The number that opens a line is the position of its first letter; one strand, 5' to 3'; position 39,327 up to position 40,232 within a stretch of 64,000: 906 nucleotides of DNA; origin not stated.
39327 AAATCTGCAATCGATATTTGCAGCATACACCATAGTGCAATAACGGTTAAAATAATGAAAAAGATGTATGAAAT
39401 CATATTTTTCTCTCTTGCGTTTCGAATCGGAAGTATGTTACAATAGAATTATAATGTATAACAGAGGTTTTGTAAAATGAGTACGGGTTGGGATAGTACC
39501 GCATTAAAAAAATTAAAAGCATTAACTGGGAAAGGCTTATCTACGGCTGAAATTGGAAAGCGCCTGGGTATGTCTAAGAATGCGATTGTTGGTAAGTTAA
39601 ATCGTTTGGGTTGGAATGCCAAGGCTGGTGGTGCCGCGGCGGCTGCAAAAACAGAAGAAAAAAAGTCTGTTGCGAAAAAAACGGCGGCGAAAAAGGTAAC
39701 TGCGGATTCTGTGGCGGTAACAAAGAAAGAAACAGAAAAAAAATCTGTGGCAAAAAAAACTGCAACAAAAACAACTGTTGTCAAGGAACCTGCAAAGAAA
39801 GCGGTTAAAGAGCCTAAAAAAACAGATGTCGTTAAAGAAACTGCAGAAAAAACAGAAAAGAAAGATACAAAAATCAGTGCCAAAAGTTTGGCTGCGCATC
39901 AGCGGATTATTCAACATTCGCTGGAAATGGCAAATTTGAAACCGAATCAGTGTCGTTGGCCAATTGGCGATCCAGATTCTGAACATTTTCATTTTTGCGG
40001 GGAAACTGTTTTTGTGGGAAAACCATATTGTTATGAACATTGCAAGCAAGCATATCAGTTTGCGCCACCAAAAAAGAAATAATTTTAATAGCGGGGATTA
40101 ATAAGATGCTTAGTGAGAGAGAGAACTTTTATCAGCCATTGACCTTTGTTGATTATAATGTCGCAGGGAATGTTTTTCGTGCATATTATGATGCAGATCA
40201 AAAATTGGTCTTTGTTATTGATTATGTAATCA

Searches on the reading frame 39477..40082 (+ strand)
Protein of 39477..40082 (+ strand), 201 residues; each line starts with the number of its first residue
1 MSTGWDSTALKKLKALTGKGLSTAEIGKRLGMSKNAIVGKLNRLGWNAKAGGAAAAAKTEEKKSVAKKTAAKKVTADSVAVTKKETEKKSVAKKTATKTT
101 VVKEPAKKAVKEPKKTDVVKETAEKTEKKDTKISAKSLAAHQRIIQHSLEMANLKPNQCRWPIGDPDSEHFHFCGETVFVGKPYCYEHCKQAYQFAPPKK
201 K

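Call 90: search_protein_families(library=pfam, proteins=[window:39477-40082:+], max_evalue=0.001)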
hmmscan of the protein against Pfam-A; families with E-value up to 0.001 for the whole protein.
window:39477-40082:+ (201 aa): 1 family
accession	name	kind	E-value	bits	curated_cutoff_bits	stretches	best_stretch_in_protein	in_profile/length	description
PF07750.17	GcrA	-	3.3e-28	99.5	26.9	2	95-196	50-148/155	GcrA cell cycle regulator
